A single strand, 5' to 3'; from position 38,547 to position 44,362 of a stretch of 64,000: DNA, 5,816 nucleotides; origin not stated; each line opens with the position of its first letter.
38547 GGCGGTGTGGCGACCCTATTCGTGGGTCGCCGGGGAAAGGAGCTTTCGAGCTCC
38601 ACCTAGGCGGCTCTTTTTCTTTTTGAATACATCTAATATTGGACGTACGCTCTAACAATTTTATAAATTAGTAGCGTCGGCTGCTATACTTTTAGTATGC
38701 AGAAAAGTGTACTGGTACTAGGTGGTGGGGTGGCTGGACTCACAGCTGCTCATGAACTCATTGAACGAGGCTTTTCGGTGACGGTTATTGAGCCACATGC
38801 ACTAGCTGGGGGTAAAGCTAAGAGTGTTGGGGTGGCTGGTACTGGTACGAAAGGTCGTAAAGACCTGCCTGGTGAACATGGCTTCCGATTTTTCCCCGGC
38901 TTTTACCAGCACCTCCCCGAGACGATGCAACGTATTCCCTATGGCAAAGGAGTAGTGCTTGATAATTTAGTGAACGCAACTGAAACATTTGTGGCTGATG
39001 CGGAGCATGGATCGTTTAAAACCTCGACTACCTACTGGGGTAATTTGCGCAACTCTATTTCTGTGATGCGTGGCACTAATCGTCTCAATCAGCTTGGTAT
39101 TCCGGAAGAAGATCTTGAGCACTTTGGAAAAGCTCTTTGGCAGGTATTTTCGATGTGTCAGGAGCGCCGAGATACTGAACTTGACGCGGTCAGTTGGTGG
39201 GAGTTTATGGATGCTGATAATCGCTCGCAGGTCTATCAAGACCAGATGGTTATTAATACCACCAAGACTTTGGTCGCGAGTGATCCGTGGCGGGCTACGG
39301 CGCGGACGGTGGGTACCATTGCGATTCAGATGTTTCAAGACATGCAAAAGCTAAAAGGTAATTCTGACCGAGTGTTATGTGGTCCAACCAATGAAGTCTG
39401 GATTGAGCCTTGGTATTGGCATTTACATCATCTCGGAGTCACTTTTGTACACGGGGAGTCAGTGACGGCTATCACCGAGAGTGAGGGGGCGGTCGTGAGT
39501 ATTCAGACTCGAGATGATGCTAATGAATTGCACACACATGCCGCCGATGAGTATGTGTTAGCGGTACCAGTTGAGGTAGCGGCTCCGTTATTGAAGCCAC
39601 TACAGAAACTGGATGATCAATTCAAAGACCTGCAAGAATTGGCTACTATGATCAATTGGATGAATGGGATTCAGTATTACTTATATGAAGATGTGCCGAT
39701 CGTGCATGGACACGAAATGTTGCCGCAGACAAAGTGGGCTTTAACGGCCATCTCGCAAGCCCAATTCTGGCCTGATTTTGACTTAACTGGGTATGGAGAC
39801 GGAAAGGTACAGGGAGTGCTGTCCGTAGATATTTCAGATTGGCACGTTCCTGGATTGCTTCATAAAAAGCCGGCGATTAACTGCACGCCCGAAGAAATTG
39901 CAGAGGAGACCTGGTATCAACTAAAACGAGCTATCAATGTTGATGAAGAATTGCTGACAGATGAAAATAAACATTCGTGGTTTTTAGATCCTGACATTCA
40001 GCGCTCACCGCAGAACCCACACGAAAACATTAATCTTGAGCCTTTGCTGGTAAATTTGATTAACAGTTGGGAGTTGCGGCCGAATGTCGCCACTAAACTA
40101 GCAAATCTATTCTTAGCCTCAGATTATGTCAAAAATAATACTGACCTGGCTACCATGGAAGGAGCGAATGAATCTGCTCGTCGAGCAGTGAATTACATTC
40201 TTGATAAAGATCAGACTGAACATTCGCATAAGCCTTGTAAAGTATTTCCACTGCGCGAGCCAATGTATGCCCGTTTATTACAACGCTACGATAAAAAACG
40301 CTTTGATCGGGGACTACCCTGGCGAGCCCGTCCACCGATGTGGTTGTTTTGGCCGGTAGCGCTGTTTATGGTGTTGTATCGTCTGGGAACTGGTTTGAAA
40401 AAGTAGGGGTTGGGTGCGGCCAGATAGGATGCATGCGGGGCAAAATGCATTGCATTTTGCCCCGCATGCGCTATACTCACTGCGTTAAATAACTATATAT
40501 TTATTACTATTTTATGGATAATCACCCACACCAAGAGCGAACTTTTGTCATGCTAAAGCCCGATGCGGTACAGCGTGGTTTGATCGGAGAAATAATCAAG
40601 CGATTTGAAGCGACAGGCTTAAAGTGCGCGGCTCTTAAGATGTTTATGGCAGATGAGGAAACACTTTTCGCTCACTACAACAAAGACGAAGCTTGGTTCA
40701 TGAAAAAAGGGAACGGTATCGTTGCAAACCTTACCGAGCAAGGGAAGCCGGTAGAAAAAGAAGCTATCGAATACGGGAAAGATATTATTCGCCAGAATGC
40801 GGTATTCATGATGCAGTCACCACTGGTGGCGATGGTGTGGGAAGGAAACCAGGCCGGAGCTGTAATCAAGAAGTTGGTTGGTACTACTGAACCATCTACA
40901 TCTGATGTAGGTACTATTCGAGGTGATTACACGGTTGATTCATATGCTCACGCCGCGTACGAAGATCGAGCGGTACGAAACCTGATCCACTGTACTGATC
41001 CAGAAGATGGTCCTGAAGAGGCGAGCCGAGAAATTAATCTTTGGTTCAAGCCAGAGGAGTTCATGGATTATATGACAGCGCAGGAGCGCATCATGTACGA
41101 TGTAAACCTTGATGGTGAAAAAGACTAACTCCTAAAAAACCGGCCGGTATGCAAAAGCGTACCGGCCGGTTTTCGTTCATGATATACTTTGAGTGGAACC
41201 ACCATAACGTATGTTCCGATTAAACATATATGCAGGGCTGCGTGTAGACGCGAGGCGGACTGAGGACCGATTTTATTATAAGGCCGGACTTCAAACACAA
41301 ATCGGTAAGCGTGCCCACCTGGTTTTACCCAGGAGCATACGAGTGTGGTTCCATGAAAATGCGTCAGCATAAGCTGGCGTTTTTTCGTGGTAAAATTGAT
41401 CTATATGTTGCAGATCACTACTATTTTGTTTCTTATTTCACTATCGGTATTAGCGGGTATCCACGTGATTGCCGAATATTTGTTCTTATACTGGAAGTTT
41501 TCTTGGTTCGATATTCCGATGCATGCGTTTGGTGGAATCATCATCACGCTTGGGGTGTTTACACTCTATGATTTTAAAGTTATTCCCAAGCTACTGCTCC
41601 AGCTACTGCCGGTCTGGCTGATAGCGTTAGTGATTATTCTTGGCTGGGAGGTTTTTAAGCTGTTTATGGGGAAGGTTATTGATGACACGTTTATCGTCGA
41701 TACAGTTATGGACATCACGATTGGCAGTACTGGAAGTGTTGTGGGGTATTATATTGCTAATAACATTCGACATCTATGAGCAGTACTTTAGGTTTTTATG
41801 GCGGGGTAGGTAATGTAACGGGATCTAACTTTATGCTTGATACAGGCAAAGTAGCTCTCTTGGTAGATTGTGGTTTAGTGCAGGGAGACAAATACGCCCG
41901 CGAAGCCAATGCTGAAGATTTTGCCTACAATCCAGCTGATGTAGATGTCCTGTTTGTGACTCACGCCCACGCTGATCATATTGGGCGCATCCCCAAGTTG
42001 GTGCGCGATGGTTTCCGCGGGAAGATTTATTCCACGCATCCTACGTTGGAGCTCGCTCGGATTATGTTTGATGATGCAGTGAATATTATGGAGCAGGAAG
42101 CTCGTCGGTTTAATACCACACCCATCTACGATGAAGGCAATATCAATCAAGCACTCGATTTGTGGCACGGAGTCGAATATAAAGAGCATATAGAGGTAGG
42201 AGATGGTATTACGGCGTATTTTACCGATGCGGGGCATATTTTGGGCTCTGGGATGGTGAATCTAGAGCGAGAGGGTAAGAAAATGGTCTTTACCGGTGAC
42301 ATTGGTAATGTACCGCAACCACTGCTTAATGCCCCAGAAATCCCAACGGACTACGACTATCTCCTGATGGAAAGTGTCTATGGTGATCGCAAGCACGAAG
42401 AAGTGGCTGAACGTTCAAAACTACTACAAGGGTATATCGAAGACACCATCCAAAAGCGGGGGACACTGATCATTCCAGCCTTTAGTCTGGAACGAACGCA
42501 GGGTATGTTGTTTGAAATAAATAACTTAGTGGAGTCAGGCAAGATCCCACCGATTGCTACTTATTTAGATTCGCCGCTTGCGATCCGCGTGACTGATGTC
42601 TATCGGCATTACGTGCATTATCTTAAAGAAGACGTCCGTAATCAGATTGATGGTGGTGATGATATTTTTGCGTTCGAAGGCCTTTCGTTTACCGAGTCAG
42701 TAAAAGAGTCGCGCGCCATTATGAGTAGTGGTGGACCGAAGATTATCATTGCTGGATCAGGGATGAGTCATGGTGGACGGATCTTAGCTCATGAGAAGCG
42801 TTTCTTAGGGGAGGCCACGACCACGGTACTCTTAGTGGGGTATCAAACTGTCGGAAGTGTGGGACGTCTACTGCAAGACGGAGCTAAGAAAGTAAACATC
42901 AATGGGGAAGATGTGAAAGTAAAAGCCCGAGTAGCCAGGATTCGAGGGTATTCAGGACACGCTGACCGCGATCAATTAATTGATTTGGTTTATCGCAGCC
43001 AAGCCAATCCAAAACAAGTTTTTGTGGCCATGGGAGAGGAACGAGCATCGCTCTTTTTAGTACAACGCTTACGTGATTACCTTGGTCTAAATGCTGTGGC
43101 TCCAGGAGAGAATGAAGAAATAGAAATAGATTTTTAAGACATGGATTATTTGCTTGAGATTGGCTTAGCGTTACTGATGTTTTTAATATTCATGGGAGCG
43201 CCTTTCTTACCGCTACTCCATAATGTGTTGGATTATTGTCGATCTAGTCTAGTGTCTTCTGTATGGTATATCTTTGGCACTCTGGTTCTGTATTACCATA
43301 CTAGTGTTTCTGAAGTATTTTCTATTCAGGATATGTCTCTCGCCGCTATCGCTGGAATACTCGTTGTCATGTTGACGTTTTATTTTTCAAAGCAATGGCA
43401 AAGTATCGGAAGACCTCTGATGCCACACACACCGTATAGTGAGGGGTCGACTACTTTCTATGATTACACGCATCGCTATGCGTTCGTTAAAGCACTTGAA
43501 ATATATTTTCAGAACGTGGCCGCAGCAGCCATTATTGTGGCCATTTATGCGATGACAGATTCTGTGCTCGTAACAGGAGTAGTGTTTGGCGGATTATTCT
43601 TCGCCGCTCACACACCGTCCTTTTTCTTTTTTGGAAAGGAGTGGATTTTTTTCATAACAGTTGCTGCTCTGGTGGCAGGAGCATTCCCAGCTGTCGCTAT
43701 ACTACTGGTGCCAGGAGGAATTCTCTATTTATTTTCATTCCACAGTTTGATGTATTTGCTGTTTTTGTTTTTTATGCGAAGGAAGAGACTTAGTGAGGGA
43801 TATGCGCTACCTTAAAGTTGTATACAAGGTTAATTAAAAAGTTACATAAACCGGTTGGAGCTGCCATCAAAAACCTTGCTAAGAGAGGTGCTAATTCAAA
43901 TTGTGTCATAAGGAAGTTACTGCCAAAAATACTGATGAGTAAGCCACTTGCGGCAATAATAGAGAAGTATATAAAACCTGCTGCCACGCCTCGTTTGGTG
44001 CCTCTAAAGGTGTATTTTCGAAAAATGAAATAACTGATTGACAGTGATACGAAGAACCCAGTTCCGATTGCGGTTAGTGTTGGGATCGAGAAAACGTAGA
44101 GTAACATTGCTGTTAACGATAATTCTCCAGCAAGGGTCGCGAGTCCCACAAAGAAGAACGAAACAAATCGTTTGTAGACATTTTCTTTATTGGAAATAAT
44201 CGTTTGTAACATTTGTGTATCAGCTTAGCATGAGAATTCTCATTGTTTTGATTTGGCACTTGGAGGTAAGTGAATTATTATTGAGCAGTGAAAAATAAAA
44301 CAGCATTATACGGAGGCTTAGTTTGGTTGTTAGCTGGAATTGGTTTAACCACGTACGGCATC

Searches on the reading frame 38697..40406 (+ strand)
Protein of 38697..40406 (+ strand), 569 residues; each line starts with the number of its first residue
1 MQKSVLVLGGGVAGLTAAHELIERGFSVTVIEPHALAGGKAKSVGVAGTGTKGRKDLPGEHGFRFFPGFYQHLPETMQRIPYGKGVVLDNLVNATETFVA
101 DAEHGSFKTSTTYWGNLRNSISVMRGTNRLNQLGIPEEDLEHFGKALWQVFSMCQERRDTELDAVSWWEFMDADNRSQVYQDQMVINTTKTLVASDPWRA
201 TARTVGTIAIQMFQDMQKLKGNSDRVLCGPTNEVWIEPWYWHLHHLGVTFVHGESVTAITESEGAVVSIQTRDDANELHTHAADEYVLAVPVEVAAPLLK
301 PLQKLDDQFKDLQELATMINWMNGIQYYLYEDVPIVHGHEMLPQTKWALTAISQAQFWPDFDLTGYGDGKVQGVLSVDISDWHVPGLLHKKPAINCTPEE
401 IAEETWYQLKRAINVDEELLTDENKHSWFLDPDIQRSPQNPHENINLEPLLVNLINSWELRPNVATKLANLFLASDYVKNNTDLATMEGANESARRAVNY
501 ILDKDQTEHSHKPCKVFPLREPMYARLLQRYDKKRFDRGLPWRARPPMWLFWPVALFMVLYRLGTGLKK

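Call 55: search_protein_families(library=pfam, proteins=[window:38697-40406:+], max_evalue=0.00001)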
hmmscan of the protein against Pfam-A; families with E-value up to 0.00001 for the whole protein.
window:38697-40406:+ (569 aa): 5 families
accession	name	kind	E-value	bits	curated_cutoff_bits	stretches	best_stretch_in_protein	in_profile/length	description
PF01593.30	Amino_oxidase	-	4.1e-22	79.5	19.8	1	12-502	1-443/443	Flavin containing amine oxidoreductase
PF01266.30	DAO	-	4.6e-11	43.3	27.9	1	5-46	2-45/353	FAD dependent oxidoreductase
PF13450.12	NAD_binding_8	-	2.4e-10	41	21.9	1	7-78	1-66/68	NAD(P)-binding Rossmann-like domain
PF07992.20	Pyr_redox_2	-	4.9e-07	29.9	26.1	0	4-53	2-53/291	Pyridine nucleotide-disulphide oxidoreductase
PF12831.13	FAD_oxidored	-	5.8e-06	26.3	27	0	5-52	2-49/416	FAD dependent oxidoreductase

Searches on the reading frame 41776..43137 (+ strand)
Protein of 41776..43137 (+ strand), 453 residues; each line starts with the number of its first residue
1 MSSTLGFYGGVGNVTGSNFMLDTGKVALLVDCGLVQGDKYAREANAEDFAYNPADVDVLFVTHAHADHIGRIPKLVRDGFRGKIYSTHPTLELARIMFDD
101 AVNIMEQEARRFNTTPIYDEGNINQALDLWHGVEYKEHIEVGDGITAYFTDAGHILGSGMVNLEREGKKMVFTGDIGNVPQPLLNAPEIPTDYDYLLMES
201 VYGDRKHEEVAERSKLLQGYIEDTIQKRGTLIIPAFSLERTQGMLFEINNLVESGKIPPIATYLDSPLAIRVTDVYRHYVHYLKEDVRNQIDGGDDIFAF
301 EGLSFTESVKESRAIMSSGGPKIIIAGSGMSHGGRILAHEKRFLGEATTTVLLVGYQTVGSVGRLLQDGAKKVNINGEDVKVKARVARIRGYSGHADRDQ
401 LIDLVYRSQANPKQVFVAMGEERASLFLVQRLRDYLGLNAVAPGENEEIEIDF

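Call 55: search_protein_families(library=pfam, proteins=[window:41776-43137:+], max_evalue=0.00001)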
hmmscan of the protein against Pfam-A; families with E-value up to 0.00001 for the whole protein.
window:41776-43137:+ (453 aa): 5 families
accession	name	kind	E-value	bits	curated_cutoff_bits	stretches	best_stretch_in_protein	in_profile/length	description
PF10996.14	Beta-Casp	-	1.1e-29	103.8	27.7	1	241-365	1-119/120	Beta-Casp domain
PF00753.33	Lactamase_B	-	1.2e-13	51.9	22.7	1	16-187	6-161/196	Metallo-beta-lactamase superfamily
PF07521.17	RMMBL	-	6.3e-12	45.8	21.6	1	379-443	1-63/63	Zn-dependent metallo-hydrolase RNA specificity domain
PF16661.11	Lactamase_B_6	-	2.3e-11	43.9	27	1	21-185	2-171/193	Metallo-beta-lactamase superfamily domain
PF12706.13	Lactamase_B_2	-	1.6e-07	31.6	27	1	29-182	4-149/200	Beta-lactamase superfamily domain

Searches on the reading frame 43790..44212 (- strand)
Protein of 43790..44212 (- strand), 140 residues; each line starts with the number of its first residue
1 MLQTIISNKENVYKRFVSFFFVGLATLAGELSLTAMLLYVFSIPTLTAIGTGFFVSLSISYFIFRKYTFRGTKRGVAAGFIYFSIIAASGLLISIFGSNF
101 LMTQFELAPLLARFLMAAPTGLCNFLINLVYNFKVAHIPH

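Call 3: search_protein_families(library=pfam, proteins=[window:43790-44212:-], max_evalue=0.01)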
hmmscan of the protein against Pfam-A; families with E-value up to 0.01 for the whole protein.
window:43790-44212:- (140 aa): 1 family
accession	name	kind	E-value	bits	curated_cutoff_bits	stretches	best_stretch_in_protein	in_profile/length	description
PF04138.20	GtrA_DPMS_TM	-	4.1e-11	43.5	26.1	1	19-131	2-115/117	GtrA/DPMS, transmembrane domain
